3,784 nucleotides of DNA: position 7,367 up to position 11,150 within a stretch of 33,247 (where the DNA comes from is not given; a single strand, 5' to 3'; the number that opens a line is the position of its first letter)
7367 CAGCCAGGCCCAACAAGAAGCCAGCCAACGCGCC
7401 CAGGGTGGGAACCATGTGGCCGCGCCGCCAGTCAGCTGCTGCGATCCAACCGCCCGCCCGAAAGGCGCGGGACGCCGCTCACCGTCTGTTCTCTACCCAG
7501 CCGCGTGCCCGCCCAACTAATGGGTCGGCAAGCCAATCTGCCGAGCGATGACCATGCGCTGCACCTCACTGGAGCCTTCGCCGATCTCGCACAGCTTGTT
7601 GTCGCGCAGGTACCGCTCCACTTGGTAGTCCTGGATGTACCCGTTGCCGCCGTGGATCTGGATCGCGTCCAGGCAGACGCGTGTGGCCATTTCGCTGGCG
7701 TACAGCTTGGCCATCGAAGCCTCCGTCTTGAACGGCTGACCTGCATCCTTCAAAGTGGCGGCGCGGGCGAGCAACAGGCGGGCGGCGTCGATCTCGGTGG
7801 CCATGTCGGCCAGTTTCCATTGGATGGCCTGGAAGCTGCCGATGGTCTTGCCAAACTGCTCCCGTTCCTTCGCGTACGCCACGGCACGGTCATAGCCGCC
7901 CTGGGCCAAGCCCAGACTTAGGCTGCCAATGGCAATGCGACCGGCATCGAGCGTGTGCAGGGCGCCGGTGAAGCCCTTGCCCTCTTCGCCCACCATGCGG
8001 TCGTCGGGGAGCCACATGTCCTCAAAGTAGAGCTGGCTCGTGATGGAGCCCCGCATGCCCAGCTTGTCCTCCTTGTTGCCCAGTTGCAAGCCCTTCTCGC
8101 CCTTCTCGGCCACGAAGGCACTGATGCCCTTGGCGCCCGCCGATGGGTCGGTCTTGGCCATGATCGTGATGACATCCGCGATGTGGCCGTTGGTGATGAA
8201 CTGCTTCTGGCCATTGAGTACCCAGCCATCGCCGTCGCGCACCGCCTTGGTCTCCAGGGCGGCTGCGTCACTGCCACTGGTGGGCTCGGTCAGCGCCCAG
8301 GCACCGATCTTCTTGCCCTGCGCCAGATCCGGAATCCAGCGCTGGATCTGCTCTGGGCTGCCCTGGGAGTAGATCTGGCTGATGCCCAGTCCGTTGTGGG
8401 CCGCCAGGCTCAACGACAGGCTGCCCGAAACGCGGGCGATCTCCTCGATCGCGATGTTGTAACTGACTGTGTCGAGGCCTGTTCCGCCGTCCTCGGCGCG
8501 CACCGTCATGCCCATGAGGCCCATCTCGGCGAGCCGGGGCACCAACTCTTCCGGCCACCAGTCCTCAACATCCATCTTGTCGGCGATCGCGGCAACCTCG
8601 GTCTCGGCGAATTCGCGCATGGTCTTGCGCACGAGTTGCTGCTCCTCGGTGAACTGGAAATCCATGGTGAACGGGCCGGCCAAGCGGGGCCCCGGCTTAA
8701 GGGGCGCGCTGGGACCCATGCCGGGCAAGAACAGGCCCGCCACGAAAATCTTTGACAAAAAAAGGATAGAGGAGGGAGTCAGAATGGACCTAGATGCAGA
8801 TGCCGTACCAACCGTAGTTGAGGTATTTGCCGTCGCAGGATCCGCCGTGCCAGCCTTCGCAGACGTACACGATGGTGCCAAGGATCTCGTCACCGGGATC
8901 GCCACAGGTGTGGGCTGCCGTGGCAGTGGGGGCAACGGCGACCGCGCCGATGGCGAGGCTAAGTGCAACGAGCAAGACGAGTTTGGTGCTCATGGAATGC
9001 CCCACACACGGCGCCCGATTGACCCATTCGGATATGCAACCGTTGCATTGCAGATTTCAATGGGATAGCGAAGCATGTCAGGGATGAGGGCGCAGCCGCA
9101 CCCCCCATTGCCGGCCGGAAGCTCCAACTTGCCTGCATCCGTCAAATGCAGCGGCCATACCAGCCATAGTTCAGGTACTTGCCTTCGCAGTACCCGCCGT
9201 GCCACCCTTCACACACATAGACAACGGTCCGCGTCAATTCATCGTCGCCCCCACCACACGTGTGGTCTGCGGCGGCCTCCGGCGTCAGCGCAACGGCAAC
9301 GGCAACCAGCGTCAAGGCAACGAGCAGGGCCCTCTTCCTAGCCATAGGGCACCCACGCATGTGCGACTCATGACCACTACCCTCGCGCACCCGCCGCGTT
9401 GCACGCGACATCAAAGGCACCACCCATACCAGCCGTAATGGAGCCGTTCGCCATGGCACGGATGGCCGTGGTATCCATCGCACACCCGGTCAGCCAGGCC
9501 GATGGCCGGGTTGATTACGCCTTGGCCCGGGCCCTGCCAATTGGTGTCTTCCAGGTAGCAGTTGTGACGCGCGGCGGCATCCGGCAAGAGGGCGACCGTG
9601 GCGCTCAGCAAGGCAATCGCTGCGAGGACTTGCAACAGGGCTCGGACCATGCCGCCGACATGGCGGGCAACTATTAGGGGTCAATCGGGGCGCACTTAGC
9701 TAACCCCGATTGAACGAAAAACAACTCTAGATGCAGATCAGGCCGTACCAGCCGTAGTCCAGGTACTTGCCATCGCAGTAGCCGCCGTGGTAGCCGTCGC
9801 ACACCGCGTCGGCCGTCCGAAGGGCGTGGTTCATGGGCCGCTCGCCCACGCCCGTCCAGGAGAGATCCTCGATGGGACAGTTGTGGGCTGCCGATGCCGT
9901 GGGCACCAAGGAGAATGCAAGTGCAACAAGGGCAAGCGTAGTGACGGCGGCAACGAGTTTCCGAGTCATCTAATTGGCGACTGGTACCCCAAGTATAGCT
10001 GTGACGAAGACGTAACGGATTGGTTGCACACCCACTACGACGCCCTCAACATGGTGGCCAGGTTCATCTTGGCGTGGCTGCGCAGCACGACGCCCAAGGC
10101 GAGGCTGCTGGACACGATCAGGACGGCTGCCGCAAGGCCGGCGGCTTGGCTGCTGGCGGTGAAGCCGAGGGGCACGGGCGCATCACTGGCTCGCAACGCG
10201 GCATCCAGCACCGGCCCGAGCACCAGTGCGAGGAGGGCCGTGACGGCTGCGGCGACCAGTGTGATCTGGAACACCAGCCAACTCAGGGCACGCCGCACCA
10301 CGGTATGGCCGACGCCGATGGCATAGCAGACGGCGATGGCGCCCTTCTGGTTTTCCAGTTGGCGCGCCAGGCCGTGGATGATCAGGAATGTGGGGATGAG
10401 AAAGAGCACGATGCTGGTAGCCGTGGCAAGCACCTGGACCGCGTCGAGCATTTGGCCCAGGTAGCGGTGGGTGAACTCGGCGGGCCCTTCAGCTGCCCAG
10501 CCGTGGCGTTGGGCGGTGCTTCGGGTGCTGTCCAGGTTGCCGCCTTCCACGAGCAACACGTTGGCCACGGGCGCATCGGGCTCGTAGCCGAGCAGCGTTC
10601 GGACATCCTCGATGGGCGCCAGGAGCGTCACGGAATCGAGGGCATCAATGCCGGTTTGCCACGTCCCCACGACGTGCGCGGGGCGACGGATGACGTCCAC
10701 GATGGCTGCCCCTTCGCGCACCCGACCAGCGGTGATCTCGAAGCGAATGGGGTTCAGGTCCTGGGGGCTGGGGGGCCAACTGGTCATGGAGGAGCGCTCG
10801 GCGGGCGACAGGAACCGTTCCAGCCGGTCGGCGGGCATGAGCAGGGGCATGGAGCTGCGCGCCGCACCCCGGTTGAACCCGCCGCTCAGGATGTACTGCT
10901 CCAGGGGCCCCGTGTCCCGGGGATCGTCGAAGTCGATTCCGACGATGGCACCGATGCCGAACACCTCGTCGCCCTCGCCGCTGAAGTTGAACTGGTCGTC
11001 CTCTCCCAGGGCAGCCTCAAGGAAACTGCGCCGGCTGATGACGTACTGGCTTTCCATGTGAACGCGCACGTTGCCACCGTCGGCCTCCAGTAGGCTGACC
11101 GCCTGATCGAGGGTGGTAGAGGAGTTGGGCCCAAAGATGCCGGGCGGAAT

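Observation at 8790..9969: Tandem array of four paralogous genes for small secreted four-Cys peptides with a conserved YGWYG-x-C-[IL] C-terminus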

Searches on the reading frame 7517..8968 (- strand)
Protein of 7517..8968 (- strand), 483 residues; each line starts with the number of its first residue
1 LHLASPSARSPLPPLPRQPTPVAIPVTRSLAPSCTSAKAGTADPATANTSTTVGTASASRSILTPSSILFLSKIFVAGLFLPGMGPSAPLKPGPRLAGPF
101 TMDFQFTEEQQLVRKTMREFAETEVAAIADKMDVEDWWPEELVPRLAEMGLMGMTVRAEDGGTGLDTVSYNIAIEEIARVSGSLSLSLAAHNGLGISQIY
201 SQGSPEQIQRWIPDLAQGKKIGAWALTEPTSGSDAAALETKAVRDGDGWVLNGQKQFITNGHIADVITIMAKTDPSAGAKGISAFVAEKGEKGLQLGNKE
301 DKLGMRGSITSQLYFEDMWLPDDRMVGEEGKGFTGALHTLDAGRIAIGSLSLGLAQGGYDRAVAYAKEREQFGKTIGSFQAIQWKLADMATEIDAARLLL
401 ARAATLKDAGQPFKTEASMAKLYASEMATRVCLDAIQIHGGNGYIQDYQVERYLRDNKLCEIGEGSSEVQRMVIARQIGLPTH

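Call 9: search_protein_families(library=pfam, proteins=[window:7517-8968:-], max_evalue=0.001)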
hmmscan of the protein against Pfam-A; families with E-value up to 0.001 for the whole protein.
window:7517-8968:- (483 aa): 5 families
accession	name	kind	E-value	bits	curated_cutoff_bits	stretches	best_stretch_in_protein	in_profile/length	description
PF00441.29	Acyl-CoA_dh_1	-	8.8e-54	182.2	22.4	1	330-478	1-149/150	Acyl-CoA dehydrogenase, C-terminal domain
PF02771.21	Acyl-CoA_dh_N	-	6.2e-34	117.2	22.9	1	107-219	1-113/113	Acyl-CoA dehydrogenase, N-terminal domain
PF02770.24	Acyl-CoA_dh_M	-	3e-27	95.1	33.3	1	223-318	1-97/97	Acyl-CoA dehydrogenase, middle domain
PF08028.16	Acyl-CoA_dh_2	-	3e-25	89.5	22.7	1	346-460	2-126/134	Acyl-CoA dehydrogenase, C-terminal domain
PF14749.11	Acyl-CoA_ox_N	-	0.00094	20.1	25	0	177-218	76-117/120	Acyl-coenzyme A oxidase N-terminal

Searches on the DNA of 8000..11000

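Call 77: search_rna_families(source=window, start=8000, end=11000, threshold=evalue, max_evalue=1)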
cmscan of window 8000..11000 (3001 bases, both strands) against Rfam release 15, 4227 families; matches with E-value up to 1: 0.
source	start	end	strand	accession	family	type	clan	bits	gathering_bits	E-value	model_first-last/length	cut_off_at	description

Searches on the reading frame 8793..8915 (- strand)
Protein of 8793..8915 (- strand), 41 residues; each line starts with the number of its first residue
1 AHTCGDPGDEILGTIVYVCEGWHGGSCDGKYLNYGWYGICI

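Call 72: predict_structure(alignment_id=A6)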
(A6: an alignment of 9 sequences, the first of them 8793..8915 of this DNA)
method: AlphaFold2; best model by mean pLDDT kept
length: 41 residues; sequences in the alignment: 9
mean_pLDDT: 47.7   pTM: 0.21
mean pLDDT of the five models: 47.7, 46.3, 43.8, 43.8, 40.4
residues with pLDDT >= 90: 0; 70-90: 0; 50-70: 14; < 50: 27
segments of 3 or more residues with pLDDT < 50: 1-24
pLDDT, mean of each block of 10 residues (from residue 1): 43 44 49 54 57
secondary structure, 60 per line:
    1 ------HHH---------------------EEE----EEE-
elements in order: E31-33 E38-40

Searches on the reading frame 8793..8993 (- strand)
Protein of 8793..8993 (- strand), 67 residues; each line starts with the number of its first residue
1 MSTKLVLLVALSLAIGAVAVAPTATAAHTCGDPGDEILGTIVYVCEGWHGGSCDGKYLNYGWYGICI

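Call 7: search_protein_families(library=pfam, proteins=[window:8793-8993:-], max_evalue=10)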
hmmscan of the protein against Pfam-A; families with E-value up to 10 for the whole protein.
seq(67 aa): 0 families

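Call 8: search_protein_families(library=ncbifam, proteins=[window:8793-8993:-], max_evalue=10)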
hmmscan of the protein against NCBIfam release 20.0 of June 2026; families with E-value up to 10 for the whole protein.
seq(67 aa): 0 families

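Call 11: find_homologous_proteins(query=A1, max_evalue=0.01)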
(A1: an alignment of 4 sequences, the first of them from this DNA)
Query A1 (4 sequences) (67 aa, profile of the alignment): 6 proteins with E <= 0.01 among 1873 candidates.
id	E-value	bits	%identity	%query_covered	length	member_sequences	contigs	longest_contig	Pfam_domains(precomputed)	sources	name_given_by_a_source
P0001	3.6e-38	148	48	100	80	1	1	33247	-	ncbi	-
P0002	1.3e-30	123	46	75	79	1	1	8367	-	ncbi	-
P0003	3.8e-27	112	66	100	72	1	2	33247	-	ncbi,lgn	-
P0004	2.7e-26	109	100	100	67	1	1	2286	-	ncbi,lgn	-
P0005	3.2e-23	100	47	75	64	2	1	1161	-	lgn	-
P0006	1.3e-21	94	60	100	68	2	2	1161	-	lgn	-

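Call 13: find_encoding_contigs(protein=P0002, flank=10000)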
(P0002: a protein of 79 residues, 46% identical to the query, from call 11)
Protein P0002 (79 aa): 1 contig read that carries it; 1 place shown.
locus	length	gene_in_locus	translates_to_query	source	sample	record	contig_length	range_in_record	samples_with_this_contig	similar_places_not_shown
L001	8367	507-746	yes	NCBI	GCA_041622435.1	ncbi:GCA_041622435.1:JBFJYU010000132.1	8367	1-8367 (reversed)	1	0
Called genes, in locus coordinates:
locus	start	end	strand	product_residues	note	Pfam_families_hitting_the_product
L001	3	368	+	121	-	?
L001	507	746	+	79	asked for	-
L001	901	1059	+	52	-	-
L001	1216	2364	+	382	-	PF02771:Acyl-CoA_dh_N, PF02770:Acyl-CoA_dh_M, PF00441:Acyl-CoA_dh_1, PF08028:Acyl-CoA_dh_2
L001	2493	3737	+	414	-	PF00108:Thiolase_N, PF02803:Thiolase_C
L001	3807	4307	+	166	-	-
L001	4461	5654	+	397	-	PF00108:Thiolase_N, PF00109:ketoacyl-synt (faint), PF02803:Thiolase_C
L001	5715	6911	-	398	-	PF00512:HisKA, PF02518:HATPase_c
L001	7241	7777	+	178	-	-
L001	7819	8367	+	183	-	?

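Call 14: find_encoding_contigs(protein=P0006, flank=10000)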
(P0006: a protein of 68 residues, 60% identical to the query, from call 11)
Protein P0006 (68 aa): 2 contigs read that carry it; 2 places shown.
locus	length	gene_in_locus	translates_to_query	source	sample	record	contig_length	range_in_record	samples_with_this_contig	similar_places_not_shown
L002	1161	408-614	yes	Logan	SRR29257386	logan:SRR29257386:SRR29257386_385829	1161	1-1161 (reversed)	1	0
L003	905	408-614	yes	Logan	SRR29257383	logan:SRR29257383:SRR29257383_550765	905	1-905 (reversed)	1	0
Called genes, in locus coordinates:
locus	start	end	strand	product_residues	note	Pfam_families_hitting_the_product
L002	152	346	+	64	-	-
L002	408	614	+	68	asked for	-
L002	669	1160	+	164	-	?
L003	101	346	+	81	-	-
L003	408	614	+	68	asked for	-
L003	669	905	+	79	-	?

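Call 15: find_encoding_contigs(protein=P0004, flank=10000)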
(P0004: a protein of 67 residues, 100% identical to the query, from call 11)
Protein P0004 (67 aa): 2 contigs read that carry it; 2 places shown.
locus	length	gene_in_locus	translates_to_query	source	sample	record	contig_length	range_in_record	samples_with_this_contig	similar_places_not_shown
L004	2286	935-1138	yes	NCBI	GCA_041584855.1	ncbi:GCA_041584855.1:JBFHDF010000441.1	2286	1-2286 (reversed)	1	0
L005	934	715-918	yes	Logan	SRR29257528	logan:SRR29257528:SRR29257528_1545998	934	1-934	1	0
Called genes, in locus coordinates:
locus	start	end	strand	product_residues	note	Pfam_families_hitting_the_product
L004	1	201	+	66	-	?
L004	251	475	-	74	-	-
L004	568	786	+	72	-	-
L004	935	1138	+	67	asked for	-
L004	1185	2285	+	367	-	?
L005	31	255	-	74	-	-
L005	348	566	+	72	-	-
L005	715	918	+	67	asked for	-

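Call 29: search_protein_representatives(alignment_id=A1)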
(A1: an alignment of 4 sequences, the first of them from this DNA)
Query: 4 sequences, 79 profile positions. Proteins with E-value up to 0.001 (for the whole library): 4; up to 1e-10: 3; up to 1e-30: 0. The best 4 are listed.
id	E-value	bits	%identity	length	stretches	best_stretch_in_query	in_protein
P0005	1.0e-23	99.6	-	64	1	18-79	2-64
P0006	4.2e-22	94.4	-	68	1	1-79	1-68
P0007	1.3e-19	86.5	-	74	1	7-79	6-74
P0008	1.5e-09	54.2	-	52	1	29-79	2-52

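Call 31: find_encoding_contigs(protein=P0007, flank=10000)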
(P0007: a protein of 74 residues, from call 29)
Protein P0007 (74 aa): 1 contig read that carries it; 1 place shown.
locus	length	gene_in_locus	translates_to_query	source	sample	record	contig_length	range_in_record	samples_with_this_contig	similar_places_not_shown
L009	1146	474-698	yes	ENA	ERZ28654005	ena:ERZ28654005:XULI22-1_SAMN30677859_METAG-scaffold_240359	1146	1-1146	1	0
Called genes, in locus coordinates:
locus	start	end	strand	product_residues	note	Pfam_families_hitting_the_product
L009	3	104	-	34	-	?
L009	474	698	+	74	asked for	-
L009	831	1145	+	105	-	?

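Call 88: find_encoding_contigs(protein=P0001, flank=3000, max_places=3)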
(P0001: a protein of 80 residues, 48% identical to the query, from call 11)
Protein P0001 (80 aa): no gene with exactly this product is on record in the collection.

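Call 89: find_encoding_contigs(protein=P0003, flank=3000, max_places=3)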
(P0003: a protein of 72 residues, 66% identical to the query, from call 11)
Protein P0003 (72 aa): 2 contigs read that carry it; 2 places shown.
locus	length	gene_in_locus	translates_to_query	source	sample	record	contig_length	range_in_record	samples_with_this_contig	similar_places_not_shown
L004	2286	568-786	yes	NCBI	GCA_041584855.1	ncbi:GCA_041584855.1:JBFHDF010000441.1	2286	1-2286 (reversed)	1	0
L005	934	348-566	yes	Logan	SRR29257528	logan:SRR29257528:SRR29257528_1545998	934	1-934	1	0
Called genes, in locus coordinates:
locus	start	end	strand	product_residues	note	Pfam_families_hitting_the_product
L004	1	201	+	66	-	?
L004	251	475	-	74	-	-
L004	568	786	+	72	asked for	-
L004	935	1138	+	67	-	-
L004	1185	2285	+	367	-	?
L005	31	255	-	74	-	-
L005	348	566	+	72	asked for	-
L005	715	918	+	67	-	-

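Call 94: list_cluster_members(proteins=[P0001, P0002, P0003, P0004, P0007, P0015, P0009])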
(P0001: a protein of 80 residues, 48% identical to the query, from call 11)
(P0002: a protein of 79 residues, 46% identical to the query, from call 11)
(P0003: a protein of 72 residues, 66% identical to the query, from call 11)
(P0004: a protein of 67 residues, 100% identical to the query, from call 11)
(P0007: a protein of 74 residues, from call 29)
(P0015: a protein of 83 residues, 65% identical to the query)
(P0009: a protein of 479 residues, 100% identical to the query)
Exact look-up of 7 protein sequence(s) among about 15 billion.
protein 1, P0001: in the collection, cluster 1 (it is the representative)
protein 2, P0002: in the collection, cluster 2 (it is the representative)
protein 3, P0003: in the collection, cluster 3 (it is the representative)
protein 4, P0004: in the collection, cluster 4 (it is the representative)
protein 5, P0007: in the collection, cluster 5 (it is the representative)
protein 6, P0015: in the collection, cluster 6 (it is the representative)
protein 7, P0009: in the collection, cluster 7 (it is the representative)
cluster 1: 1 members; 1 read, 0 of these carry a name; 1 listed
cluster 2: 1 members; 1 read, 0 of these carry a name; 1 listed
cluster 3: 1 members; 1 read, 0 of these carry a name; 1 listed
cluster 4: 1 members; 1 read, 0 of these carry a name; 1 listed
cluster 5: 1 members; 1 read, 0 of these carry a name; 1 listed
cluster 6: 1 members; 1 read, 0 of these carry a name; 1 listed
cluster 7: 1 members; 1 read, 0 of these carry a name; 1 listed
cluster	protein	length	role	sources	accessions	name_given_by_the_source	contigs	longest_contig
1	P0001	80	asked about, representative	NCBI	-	-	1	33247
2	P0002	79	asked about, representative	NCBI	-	-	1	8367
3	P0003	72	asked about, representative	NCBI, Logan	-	-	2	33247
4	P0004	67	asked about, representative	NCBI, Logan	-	-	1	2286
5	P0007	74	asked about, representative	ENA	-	-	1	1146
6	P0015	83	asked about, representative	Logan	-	-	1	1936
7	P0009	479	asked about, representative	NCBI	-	-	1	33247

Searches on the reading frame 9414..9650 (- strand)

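Call 7: search_protein_families(library=pfam, proteins=[window:9414-9650:-], max_evalue=10)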
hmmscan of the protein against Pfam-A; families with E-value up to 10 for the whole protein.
seq(79 aa): 2 families
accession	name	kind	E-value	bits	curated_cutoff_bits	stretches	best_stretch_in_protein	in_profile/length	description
PF18295.7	Pdase_M17_N2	-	0.037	14.8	27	1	13-31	49-67/122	M17 aminopeptidase N-terminal domain 2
PF23993.1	DUF7311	-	0.53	11.3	27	1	1-29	1-29/150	Domain of unknown function (DUF7311)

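Call 8: search_protein_families(library=ncbifam, proteins=[window:9414-9650:-], max_evalue=10)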
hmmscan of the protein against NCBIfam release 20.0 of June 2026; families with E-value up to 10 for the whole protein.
seq(79 aa): 0 families
